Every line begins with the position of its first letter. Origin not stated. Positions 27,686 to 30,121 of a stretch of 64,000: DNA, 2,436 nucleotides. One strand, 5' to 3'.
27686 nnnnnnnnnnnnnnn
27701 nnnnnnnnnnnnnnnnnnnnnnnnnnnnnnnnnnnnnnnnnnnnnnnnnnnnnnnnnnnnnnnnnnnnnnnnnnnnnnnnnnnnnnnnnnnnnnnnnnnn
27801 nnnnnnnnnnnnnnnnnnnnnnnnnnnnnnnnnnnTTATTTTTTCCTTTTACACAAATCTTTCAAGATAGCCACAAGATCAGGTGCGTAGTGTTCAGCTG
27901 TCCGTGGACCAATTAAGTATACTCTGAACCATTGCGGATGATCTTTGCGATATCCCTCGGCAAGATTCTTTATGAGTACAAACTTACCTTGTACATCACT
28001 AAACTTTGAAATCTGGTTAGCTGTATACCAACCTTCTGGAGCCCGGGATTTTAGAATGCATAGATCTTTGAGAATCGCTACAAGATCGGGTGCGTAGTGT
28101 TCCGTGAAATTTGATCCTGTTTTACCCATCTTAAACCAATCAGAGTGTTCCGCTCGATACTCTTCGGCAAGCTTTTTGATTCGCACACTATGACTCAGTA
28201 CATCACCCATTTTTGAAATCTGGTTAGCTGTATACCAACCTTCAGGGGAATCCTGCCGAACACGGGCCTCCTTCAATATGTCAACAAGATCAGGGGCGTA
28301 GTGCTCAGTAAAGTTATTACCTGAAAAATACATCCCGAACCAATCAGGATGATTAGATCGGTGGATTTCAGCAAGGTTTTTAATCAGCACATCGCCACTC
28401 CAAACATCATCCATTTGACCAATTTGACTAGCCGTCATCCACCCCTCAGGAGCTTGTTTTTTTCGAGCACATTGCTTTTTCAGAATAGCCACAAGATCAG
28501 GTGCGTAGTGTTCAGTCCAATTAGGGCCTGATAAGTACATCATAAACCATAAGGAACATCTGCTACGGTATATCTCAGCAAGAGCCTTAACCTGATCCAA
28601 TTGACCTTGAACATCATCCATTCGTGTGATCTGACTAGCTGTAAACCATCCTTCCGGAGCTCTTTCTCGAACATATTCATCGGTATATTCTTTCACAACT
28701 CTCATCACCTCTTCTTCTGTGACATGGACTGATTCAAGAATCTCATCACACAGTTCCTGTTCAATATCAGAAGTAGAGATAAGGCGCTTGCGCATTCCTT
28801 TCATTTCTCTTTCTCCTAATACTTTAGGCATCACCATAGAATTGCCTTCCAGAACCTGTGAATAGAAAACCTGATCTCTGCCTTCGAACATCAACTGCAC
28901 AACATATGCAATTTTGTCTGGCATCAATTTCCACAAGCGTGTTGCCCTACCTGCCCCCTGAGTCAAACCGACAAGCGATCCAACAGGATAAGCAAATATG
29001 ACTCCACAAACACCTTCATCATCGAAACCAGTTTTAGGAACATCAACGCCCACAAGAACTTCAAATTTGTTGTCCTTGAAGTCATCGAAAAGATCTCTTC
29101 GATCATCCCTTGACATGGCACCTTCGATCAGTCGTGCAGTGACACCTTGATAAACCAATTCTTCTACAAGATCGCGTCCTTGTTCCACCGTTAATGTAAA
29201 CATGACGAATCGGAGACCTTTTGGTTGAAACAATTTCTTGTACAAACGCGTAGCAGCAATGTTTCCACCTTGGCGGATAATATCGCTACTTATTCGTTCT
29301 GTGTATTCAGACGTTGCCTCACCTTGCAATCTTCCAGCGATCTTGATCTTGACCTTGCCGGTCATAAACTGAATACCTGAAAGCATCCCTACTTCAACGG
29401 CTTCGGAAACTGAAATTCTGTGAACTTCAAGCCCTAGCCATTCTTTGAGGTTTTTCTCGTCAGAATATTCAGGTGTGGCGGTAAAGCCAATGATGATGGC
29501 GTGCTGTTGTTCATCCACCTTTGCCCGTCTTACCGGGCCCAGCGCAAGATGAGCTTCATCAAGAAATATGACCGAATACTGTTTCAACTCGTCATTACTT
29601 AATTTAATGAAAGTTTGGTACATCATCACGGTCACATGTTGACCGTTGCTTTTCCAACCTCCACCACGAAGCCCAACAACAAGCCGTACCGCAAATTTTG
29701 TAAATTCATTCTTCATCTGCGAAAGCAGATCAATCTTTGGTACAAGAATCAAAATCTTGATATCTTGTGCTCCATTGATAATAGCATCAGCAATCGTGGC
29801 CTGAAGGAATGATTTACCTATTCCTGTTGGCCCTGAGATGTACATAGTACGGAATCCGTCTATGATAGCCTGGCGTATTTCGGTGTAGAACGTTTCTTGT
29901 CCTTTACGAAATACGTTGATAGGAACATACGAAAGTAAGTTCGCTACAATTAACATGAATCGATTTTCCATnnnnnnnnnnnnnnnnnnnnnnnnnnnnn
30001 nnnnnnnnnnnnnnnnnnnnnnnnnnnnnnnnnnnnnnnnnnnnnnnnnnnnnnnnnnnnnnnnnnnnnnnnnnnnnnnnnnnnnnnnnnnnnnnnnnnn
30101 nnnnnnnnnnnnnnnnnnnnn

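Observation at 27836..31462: SF2 helicase fused to four tandem ~69-aa repeats of unknown family, with three orphan genes, between rpoB and trmD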

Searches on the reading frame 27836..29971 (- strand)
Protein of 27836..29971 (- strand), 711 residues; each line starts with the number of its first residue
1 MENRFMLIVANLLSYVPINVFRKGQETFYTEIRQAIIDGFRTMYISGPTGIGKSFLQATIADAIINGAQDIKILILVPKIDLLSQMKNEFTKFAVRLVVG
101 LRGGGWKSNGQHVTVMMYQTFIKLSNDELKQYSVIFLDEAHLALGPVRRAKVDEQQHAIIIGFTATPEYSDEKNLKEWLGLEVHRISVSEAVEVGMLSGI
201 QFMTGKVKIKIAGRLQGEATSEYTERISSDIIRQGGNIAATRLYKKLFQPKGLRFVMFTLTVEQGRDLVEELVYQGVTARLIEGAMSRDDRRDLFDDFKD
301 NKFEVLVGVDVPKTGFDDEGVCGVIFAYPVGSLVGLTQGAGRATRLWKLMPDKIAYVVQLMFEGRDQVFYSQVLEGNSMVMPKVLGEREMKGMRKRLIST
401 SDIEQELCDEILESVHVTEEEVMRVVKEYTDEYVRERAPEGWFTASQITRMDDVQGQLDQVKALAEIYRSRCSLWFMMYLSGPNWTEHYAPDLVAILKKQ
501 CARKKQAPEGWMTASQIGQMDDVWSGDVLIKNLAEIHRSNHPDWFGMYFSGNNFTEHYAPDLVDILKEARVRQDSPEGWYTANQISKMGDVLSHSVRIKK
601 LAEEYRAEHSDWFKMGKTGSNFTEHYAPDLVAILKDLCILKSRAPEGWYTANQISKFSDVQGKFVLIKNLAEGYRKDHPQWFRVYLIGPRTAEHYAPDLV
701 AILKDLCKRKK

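Call 3: search_protein_families(library=pfam, proteins=[window:27836-29971:-], max_evalue=1)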
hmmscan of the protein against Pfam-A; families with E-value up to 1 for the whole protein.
window:27836-29971:- (711 aa): 15 families
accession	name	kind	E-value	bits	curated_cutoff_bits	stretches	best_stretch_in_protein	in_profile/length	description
PF04851.21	ResIII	-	1.7e-21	77.2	22.5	1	21-168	4-163/164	Type III restriction enzyme, res subunit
PF00270.35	DEAD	-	7.8e-12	45.7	26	1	35-171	10-163/167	DEAD/DEAH box helicase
PF18766.7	SWI2_SNF2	-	1.8e-11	44.6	26.7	1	48-223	26-211/221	SWI2/SNF2 ATPase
PF00271.37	Helicase_C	-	1.2e-09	38.9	23.5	1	249-345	12-108/110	Helicase conserved C-terminal domain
PF00910.28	RNA_helicase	-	0.0002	22.2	21.5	0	44-68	2-26/105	RNA helicase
PF13401.12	AAA_22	-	0.0019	19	27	1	42-144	7-96/130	AAA domain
PF07652.20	Flavi_DEAD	-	0.0038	17.7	21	1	68-167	31-136/148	Flavivirus DEAD domain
PF13191.12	AAA_16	-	0.0083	17.1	32.6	1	39-65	23-49/167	AAA ATPase domain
PF03603.18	DNA_III_psi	-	0.026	15.2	22.2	1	402-475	47-122/127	DNA polymerase III psi subunit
PF00004.35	AAA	-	0.034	15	21.2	1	43-147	1-73/131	ATPase family associated with various cellular activities (AAA)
PF05729.18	NACHT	-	0.054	13.8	26.7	1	41-69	1-29/167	NACHT domain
PF09848.15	SLFN-g3_helicase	-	0.055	13.2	24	1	43-149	4-94/354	Schlafen group 3, DNA/RNA helicase domain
PF05193.26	Peptidase_M16_C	-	0.087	13.1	23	1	116-175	36-95/181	Peptidase M16 inactive domain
PF12872.13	OST-HTH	-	0.15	12.4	23.8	0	492-519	8-28/71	OST-HTH/LOTUS domain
PF14075.11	UBN_AB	-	0.32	11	25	0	393-450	158-211/211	Ubinuclein conserved middle domain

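Call 4: search_protein_families(library=padloc, proteins=[window:27836-29971:-], max_evalue=1)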
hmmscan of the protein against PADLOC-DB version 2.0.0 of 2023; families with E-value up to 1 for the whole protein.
window:27836-29971:- (711 aa): 39 families (the best 25 are shown)
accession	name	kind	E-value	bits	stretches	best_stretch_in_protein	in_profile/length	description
PDLC02707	PbeA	-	3.8e-09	33.7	1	49-212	277-462/672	PbeA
PDLC03658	mREase_IV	-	1.6e-08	30.8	1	45-345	247-544/953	Type IV methyl-directed restriction enzyme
PDLC03659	mREase_IV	-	5.5e-08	29.1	1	103-348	306-555/945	Type IV methyl-directed restriction enzyme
PDLC03928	PsyrT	-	5.1e-07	26.3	1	256-438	245-425/689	-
PDLC01439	typeIV_DinG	-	6.8e-07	26.3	1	13-89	9-78/575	CAS-IV-A; associated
PDLC03047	REase_I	-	4.7e-06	22.6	1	294-347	649-704/1107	Type I restriction enzyme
PDLC00176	HamB1|HamB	-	1.7e-05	21.1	1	43-92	154-203/845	DEAD-box helicase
PDLC01321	typeIV_DinG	-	6.5e-05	20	1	25-100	2-76/559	CAS-IV-A; associated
PDLC01007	typeIV_DinG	-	0.0001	19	1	25-95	2-71/676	CRISPR type AFERR-associated DEAD/DEAH-box helicase Csf4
PDLC02704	PbeA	-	0.00027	17.5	1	49-210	279-465/682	PbeA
PDLC02705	PbeA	-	0.00033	17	2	281-318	555-592/691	PbeA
PDLC03049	REase_I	-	0.00049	16.2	1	39-213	186-369/807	Type I restriction enzyme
PDLC02855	DpdF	-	0.00056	16.3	1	255-345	377-468/825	DpdF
PDLC00190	HamB1|HamB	-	0.00061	16.3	1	43-92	160-209/866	DEAD-box helicase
PDLC00185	HamB1|HamB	-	0.00071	15.5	1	42-141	159-261/871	DEAD-box helicase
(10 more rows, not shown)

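Call 5: search_protein_families(library=phrogs, proteins=[window:27836-29971:-], max_evalue=1)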
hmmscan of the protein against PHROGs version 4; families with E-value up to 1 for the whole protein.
window:27836-29971:- (711 aa): 19 families
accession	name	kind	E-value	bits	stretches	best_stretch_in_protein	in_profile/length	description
phrog_16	-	DNA, RNA and nucleotide metabolism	8e-49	167.7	1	24-569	277-720/986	DNA helicase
phrog_16259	-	DNA, RNA and nucleotide metabolism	1.1e-17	65.3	1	45-143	137-236/330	DNA helicase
phrog_9690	-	DNA, RNA and nucleotide metabolism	5.9e-13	49.5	1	110-355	19-263/306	DNA helicase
phrog_2488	-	DNA, RNA and nucleotide metabolism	2.1e-11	44.3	1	8-94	6-96/579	DNA helicase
phrog_3830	-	unknown function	2.2e-07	30.5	1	48-220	298-491/1032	-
phrog_62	-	DNA, RNA and nucleotide metabolism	8.4e-06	24.5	1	49-167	718-849/1881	DNA helicase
phrog_16694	-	unknown function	3.6e-05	22.9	1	289-348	602-662/1010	-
phrog_6352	-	unknown function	0.00014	22.8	0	642-655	57-70/71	-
phrog_3277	-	DNA, RNA and nucleotide metabolism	0.00048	21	1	44-92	14-63/168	DnaC-like helicase loader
phrog_27849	-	unknown function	0.0022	17.2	1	251-322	445-516/664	-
phrog_6819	-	DNA, RNA and nucleotide metabolism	0.0042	16.5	1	37-92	33-83/645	Holliday junction branch migration helicase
phrog_21655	-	unknown function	0.011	17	0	442-458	22-40/57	-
phrog_50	-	DNA, RNA and nucleotide metabolism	0.022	14.8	1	38-92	367-418/570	DnaC-like helicase loader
phrog_33220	-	unknown function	0.039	12.1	1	290-359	1095-1164/1558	-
phrog_1297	-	other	0.058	13.4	1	40-140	25-108/356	ATPase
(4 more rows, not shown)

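Call 6: search_protein_families(library=ncbifam, proteins=[window:27836-29971:-], max_evalue=1)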
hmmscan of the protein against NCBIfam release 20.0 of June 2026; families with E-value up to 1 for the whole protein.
window:27836-29971:- (711 aa): 33 families (the best 25 are shown)
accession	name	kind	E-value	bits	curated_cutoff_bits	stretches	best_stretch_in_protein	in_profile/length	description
NF053632.1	heli_RadD_YejH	equivalog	1.7e-10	39.8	720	2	222-347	219-343/573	DNA repair helicase RadD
NF010337.0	PRK13766.1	equivalog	5.6e-09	34.7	610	2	249-376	363-493/781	Hef nuclease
NF046051.1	restrict_EcoAI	equivalog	1.6e-07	30.1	550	1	34-208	171-354/768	EcoAI/FtnUII family type I restriction enzme subunit R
NF008394.0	PRK11192.1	equivalog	2.5e-07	29.9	507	1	244-325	239-320/441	ATP-dependent RNA helicase SrmB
NF053631.1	RNA_helic_CshA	equivalog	1.4e-06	27.5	646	1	256-325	241-310/434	degradosome RNA helicase CshA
NF003673.1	PRK05298.1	equivalog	2.2e-06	26.4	743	2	251-318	442-509/653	excinuclease ABC subunit UvrB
NF053711.1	RNA_heli_RhlE1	exception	5.3e-06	25.4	750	1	242-324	233-316/434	RNA helicase RhlE1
TIGR00348.1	hsdR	subfamily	5.4e-06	25.2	284.55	1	49-207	276-452/674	HsdR family type I site-specific deoxyribonuclease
NF002340.1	PRK01297.1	equivalog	1.6e-05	23.9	564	1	247-325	244-322/372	ATP-dependent RNA helicase RhlB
TIGR04095.1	dnd_restrict_1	equivalog_domain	1.7e-05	24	600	2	48-100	32-84/451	DNA phosphorothioation system restriction enzyme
TIGR00631.1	uvrb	equivalog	9e-05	20.9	750.1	1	252-321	443-512/658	excinuclease ABC subunit UvrB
NF008744.0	PRK11776.1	equivalog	9.6e-05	21.1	524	1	248-321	238-311/460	ATP-dependent RNA helicase DbpA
TIGR03117.2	cas_csf4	equivalog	0.0001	20.7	400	1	21-94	129-200/800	type IV CRISPR-associated DEAD/DEAH-box helicase Csf4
NF007882.0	PRK10590.1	equivalog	0.00011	21.3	743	1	256-324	249-317/456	ATP-dependent RNA helicase RhlE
NF006505.0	PRK08939.1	equivalog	0.00012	21.5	228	1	39-92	155-205/306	primosomal protein DnaI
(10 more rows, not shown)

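Call 9: find_homologous_proteins(query=window:27836-29971:-)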
Query window:27836-29971:- (711 aa): 30 proteins with E <= 0.001 among 8000 candidates.
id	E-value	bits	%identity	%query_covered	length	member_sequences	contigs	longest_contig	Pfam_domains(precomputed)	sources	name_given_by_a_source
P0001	0.0e+0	1630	100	100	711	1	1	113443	PF00270.36,PF18766.8,PF00271.38,PF04851.22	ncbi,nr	ncbi:MAG: DEAD/DEAH box helicase family protein [Candidatus Pacebacteria bacterium]|nr:DEAD/DEAH box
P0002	0.0e+0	1402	77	100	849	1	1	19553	PF00270.36,PF00910.29,PF18766.8,PF00271.38,PF21861.3,PF04851.22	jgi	-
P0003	0.0e+0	1317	79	94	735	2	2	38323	PF00270.36,PF00910.29,PF18766.8,PF00271.38,PF04851.22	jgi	jgi:superfamily II DNA or RNA helicase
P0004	0.0e+0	1114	69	100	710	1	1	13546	PF00270.36,PF18766.8,PF00271.38,PF04851.22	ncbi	-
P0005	1.9e-278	944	54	100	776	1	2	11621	PF00270.36,PF18766.8,PF00271.38,PF04851.22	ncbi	-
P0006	1.0e-267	908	56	100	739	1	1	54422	PF00270.36,PF18766.8,PF00271.38,PF04851.22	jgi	jgi:hypothetical protein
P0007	3.3e-231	788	52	100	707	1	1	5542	PF00270.36,PF18766.8,PF00271.38,PF04851.22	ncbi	-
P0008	2.8e-221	755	55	90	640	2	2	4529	PF00270.36,PF18766.8,PF00271.38,PF04851.22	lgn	-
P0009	9.1e-221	753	50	99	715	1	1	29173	PF00270.36,PF18766.8,PF00271.38,PF04851.22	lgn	-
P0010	3.0e-213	728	54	90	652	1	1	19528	PF00270.36,PF18766.8,PF00271.38,PF04851.22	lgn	-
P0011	7.6e-182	625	45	89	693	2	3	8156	PF00270.36,PF18766.8,PF00271.38,PF04851.22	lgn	-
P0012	2.4e-154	534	57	60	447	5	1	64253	PF00270.36,PF18766.8,PF00271.38,PF04851.22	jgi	jgi:superfamily II DNA or RNA helicase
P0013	4.5e-151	523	58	61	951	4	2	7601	PF00270.36,PF18766.8,PF00271.38,PF04851.22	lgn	-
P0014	6.0e-151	522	58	60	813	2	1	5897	PF00270.36,PF18766.8,PF00271.38,PF04851.22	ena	-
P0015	1.4e-150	521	30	96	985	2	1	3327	PF00270.36,PF13551.13,PF18766.8,PF00271.38,PF04851.22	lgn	-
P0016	1.3e-147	511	57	60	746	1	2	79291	PF00270.36,PF18766.8,PF00271.38,PF28059.1,PF04851.22,PF14882.12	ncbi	-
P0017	5.1e-145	503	56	60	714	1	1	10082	PF00270.36,PF18766.8,PF00271.38,PF04851.22,PF14882.12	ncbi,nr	ncbi:MAG: integrase family protein [Candidatus Nomurabacteria bacterium]|nr:integrase family protein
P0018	2.7e-144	500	55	60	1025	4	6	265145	PF00270.36,PF18766.8,PF00271.38,PF04851.22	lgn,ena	-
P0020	5.1e-139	483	30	99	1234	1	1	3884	PF00270.36,PF00176.30,PF18766.8,PF00271.38,PF04851.22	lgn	-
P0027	1.9e-97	346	40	64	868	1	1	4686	PF00270.36,PF18766.8,PF00271.38,PF04851.22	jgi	jgi:superfamily II DNA or RNA helicase/phage gp16-like protein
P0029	5.6e-92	327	40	60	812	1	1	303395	PF00270.36,PF18766.8,PF00271.38,PF04851.22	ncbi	-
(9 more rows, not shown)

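Call 17: find_encoding_contigs(protein=P0004, flank=8000, max_places=3)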
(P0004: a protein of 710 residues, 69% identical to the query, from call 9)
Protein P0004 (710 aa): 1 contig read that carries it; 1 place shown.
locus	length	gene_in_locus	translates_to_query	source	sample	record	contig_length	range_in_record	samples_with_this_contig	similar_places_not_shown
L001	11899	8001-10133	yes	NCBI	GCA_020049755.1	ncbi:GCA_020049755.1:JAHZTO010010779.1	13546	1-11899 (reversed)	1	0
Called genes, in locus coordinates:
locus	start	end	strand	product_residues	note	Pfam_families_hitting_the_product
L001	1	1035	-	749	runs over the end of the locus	PF17191:RecG_wedge, PF00270:DEAD, PF04851:ResIII, PF00271:Helicase_C, PF19833:RecG_dom3_C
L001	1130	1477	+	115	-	-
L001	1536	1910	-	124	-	PF00072:Response_reg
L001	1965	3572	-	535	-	PF00512:HisKA, PF02518:HATPase_c, PF13581:HATPase_c_2 (faint), PF13589:HATPase_c_3 (weak)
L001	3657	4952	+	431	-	PF01071:GARS_A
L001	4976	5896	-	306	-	PF00892:EamA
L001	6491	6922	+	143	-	PF01797:Y1_Tnp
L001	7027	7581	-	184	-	-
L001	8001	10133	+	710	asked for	PF00270:DEAD, PF04851:ResIII, PF18766:SWI2_SNF2, PF00271:Helicase_C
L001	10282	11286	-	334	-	PF00144:Beta-lactamase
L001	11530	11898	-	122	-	?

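Call 18: find_encoding_contigs(protein=P0002, flank=8000, max_places=3)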
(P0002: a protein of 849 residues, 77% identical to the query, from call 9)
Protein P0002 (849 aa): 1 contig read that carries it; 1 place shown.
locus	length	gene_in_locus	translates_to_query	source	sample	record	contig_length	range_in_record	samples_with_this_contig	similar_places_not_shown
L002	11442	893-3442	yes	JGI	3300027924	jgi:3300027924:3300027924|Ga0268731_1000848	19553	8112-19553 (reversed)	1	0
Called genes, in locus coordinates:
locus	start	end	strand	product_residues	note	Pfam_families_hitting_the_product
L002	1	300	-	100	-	?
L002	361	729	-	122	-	-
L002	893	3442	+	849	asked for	PF00270:DEAD, PF04851:ResIII, PF00910:RNA_helicase (faint), PF18766:SWI2_SNF2 (weak), PF00271:Helicase_C, PF21861:RepB_C (faint)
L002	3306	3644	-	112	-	-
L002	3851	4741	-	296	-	PF10017:Methyltransf_33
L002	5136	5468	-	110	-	-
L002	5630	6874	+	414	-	PF07731:Cu-oxidase_2 (faint), PF07732:Cu-oxidase_3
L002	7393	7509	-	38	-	-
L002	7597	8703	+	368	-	-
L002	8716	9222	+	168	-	-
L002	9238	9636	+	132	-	PF07883:Cupin_2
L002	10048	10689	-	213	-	PF00156:Pribosyltran, PF14681:UPRTase (weak)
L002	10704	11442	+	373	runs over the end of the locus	PF11104:PilM_2, PF14450:FtsA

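Call 19: find_encoding_contigs(protein=P0003, flank=8000, max_places=3)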
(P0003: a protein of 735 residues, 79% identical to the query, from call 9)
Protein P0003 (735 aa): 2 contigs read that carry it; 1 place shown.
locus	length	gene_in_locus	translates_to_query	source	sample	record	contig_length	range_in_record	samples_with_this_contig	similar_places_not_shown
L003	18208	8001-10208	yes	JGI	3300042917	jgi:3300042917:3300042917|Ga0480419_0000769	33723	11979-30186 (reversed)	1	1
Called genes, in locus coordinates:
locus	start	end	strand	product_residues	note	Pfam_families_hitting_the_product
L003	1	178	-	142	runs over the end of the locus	-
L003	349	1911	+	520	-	PF13570:Beta-prop_ACSF4, PF13360:PQQ_2 (weak)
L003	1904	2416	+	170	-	-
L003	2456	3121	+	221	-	-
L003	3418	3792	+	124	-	-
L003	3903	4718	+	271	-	PF06790:UPF0259 (weak)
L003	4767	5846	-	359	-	PF02646:RmuC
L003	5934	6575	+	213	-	PF01746:tRNA_m1G_MT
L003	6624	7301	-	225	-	-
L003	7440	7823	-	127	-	-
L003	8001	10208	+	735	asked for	PF00270:DEAD, PF00910:RNA_helicase (faint), PF04851:ResIII, PF18766:SWI2_SNF2, PF00271:Helicase_C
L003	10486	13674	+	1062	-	PF04563:RNA_pol_Rpb2_1, PF04561:RNA_pol_Rpb2_2, PF04565:RNA_pol_Rpb2_3, PF10385:RNA_pol_Rpb2_45, PF00562:RNA_pol_Rpb2_6, PF04560:RNA_pol_Rpb2_7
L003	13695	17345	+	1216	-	PF04997:RNA_pol_Rpb1_1, PF00623:RNA_pol_Rpb1_2, PF04983:RNA_pol_Rpb1_3, PF05000:RNA_pol_Rpb1_4, PF04998:RNA_pol_Rpb1_5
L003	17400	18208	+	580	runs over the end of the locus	PF01807:Zn_ribbon_DnaG, PF08275:DNAG_N, PF01751:Toprim (weak), PF13155:Toprim_2, PF13362:Toprim_3 (faint), PF13662:Toprim_4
